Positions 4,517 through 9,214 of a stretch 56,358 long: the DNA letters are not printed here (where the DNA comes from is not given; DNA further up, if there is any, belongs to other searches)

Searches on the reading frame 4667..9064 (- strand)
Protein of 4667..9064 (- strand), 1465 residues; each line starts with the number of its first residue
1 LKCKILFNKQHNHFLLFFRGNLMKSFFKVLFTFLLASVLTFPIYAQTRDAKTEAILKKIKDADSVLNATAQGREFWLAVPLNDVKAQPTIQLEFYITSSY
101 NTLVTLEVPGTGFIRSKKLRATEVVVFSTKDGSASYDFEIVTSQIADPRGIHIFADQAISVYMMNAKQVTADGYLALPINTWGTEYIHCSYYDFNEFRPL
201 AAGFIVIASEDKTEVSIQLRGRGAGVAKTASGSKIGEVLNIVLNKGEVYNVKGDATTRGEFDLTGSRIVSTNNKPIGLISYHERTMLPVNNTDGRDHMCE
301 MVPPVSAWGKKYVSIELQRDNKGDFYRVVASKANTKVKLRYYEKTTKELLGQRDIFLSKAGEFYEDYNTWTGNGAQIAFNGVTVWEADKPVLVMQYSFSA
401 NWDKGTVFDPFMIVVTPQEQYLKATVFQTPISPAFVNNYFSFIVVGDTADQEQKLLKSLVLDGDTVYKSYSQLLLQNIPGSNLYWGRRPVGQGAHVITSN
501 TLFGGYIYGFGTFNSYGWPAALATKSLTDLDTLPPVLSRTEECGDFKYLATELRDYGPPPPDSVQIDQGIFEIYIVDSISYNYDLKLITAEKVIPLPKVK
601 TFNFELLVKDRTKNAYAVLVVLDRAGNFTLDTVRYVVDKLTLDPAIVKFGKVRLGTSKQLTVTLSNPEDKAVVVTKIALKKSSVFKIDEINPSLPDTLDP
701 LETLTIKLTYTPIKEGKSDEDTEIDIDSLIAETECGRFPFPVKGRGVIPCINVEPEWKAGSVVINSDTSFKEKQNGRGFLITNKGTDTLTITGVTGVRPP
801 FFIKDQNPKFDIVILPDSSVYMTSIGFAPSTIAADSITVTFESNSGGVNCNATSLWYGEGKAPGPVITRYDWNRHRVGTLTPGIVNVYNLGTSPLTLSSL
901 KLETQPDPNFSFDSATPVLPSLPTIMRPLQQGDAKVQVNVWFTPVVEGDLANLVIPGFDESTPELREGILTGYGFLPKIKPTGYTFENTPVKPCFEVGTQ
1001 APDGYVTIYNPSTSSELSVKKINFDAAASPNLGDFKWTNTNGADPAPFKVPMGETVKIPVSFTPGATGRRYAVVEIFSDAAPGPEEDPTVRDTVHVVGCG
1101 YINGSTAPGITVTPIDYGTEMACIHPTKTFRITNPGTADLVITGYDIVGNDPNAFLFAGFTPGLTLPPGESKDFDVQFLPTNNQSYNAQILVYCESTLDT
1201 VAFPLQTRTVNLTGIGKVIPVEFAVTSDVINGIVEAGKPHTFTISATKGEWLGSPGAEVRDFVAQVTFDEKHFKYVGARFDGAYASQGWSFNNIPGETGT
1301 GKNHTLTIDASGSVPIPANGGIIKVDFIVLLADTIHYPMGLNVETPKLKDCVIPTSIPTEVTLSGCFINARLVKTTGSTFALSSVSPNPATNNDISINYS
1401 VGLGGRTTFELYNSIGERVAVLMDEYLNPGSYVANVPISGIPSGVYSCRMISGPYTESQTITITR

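Call 14: search_protein_families(library=pfam, proteins=[window:4667-9064:-], max_evalue=0.0001)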
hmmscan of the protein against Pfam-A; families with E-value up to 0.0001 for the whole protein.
window:4667-9064:- (1465 aa): 8 families
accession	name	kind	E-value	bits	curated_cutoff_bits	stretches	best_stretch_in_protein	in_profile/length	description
PF17517.7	IgGFc_binding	-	6.7e-54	183.6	25.6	1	172-509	1-297/297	IgGFc binding protein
PF22073.2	Cep192_D4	-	2.2e-14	54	35.5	1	640-720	4-88/112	Cep192 domain 4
PF15780.11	ASH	-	6.6e-14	52.3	27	1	640-718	3-82/98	Abnormal spindle-like microcephaly-assoc'd, ASPM-SPD-2-Hydin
PF22544.2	HYDIN_VesB_CFA65-like_Ig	-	1.1e-13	51.6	25.5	0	639-728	2-88/100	HYDIN/CFA65/VesB-like, Ig-like domain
PF07610.17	DUF1573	-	6.9e-08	32.9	26.1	0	1115-1197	8-86/98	Protein of unknown function (DUF1573)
PF00932.25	LTD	-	1.4e-07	32.3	34.3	0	1108-1171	6-64/109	Lamin Tail Domain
PF12371.14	TMEM131_like_N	-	4.7e-06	27.2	28.8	0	641-721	2-79/84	Transmembrane protein 131-like N-terminal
PF24507.1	Ig_CFAP65_4th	-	2.8e-05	24.9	27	0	1161-1197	29-64/76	CFAP65, fourth Ig-like domain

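Call 78: search_protein_families(library=ncbifam, proteins=[window:4667-9064:-], max_evalue=0.001)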
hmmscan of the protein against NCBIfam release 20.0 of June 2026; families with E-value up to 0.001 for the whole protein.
window:4667-9064:- (1465 aa): 2 families
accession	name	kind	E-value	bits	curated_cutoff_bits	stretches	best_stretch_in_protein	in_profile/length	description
NF012200.0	choice_anch_D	domain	7.8e-32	110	45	3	1106-1192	13-101/108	choice-of-anchor D domain-containing protein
TIGR04183.1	Por_Secre_tail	domain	0.00012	21.9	23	1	1385-1461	1-69/72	T9SS type A sorting domain-containing protein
